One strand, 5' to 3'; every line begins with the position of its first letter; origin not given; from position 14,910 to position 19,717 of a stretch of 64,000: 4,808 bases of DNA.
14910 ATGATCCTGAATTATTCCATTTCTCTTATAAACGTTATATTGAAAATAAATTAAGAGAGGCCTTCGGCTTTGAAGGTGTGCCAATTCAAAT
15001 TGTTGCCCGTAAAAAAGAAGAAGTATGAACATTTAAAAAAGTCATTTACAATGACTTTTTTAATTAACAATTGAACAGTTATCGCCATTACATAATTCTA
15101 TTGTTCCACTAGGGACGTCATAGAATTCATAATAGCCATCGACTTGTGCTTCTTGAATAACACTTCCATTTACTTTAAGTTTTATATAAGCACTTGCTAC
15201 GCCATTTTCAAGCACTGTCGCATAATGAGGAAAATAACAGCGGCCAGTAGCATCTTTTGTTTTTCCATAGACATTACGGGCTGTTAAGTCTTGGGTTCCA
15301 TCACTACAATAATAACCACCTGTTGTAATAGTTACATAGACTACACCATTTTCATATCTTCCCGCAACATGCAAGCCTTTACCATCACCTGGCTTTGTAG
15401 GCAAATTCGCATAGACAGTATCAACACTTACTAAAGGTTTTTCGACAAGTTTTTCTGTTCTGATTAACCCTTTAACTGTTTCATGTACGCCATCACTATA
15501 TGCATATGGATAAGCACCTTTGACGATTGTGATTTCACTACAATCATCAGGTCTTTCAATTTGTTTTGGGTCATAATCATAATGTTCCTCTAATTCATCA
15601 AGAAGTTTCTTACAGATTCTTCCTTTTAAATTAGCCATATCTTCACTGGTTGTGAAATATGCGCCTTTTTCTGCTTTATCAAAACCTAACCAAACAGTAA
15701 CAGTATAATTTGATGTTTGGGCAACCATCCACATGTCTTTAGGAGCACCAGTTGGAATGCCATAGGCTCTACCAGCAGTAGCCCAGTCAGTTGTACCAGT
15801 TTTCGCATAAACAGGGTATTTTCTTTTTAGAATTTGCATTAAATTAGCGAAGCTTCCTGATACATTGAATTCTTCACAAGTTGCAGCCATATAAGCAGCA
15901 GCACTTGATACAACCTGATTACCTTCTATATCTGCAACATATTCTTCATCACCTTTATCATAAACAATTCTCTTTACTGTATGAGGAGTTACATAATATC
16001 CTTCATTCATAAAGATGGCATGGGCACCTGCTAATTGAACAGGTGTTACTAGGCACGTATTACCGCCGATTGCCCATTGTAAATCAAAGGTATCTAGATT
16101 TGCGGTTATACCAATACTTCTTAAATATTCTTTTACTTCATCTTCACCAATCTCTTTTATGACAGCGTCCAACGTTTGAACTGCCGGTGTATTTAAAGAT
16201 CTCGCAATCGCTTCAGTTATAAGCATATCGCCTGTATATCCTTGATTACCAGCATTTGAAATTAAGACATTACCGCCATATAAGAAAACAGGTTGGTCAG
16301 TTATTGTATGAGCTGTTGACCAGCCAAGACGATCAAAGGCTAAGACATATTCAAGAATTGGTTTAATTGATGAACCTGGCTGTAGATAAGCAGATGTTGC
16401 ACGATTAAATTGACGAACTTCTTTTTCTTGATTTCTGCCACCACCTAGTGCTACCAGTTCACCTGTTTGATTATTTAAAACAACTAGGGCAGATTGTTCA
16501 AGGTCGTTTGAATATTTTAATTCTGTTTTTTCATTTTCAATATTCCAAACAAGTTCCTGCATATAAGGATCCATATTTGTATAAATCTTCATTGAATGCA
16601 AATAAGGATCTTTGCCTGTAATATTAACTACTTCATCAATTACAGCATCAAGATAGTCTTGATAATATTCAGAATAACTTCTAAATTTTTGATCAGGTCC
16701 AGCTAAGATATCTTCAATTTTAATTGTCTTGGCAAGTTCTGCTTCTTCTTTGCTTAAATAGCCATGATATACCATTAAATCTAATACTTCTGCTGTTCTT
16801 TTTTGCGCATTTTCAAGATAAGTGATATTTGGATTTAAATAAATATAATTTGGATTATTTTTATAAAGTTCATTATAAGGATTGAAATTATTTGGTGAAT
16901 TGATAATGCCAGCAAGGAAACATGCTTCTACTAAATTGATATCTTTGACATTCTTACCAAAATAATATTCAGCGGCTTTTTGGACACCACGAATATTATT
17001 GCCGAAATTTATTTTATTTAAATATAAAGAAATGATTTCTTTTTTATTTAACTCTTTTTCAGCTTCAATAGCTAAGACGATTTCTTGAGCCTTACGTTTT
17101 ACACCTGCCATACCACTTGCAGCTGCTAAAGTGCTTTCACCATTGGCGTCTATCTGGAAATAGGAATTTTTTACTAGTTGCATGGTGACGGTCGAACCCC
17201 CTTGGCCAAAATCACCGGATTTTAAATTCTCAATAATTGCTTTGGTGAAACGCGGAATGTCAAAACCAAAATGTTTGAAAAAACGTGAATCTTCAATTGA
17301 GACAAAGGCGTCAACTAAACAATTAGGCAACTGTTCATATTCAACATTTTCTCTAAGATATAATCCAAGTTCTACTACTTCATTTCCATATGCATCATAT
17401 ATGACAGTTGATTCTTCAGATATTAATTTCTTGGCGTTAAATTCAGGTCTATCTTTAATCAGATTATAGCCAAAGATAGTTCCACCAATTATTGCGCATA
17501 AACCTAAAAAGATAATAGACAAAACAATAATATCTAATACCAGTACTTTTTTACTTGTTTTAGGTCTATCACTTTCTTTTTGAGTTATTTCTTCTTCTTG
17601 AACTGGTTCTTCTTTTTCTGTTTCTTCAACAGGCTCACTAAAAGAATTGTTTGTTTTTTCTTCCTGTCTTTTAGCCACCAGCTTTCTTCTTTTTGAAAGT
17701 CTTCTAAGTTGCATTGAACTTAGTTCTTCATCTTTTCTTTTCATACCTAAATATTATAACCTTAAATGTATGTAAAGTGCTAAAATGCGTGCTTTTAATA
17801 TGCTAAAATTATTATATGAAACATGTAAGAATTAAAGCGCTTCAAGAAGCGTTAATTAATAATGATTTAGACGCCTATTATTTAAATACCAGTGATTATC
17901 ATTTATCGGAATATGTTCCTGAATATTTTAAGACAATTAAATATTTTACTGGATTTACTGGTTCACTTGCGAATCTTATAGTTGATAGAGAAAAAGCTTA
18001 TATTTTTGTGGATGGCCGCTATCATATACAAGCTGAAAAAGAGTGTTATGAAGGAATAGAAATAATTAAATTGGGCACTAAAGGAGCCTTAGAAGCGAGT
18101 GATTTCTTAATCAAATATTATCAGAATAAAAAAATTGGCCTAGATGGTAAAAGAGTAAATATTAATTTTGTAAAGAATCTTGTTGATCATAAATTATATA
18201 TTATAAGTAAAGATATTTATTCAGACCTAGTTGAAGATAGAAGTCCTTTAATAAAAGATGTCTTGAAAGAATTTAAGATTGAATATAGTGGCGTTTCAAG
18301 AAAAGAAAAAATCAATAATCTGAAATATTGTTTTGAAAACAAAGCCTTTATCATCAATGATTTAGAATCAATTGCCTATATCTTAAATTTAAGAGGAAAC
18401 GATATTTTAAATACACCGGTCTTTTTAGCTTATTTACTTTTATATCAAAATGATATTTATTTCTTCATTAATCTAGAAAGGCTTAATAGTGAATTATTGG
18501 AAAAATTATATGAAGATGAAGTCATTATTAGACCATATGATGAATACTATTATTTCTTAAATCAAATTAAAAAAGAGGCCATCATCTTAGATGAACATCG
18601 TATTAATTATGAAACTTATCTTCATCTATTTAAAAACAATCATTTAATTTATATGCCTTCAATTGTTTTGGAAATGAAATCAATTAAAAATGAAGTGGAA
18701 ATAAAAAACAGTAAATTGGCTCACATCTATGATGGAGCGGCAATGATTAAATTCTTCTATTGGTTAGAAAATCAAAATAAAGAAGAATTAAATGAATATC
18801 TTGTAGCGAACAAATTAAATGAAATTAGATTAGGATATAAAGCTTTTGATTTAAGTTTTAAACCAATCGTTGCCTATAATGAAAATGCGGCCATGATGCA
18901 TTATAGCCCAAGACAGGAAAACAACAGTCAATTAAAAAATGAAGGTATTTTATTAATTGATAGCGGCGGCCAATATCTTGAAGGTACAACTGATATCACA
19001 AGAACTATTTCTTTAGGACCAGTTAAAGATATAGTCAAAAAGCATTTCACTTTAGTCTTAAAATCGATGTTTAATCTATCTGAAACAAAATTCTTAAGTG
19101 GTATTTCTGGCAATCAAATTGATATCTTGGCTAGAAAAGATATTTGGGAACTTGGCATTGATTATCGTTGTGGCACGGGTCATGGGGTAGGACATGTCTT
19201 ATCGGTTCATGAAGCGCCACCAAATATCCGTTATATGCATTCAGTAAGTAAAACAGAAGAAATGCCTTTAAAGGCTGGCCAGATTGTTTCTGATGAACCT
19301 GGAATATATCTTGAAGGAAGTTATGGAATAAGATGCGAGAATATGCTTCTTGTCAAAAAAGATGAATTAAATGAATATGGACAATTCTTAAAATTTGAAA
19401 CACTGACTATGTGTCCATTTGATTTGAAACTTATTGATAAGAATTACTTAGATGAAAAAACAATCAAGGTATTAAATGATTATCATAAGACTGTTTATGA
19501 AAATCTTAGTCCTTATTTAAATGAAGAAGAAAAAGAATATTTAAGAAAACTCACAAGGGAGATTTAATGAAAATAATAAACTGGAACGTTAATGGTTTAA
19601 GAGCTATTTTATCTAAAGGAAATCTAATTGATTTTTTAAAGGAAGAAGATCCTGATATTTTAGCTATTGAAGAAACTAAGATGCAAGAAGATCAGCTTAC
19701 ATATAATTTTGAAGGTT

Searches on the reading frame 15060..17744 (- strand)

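Call 57: search_protein_families(library=pfam, proteins=[window:15060-17744:-], max_evalue=0.00001)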
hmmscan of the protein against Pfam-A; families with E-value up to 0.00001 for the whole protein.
window:15060-17744:- (894 aa): 2 families
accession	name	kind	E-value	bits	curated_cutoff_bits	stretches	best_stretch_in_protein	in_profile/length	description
PF00912.28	Transgly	-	1.7e-52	177.9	27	1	131-310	14-163/178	Transglycosylase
PF00905.27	Transpeptidase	-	2.7e-23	83.1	22.1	1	420-677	3-265/299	Penicillin binding protein transpeptidase domain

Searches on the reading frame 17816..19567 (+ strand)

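Call 57: search_protein_families(library=pfam, proteins=[window:17816-19567:+], max_evalue=0.00001)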
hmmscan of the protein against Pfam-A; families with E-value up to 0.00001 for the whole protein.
window:17816-19567:+ (583 aa): 4 families
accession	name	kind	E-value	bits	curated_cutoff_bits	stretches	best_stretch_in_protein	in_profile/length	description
PF00557.29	Peptidase_M24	-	1.7e-42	146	23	1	301-514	5-207/208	Metallopeptidase family M24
PF16189.11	Creatinase_N_2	-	3.5e-37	128.4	29.7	1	142-295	2-161/161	Creatinase/Prolidase N-terminal domain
PF16188.10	Peptidase_M24_C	-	4.4e-23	81.4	28.9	1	523-583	1-63/63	C-terminal region of peptidase_M24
PF01321.24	Creatinase_N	-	9.3e-14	52.5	22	1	5-122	1-106/128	Creatinase/Prolidase N-terminal domain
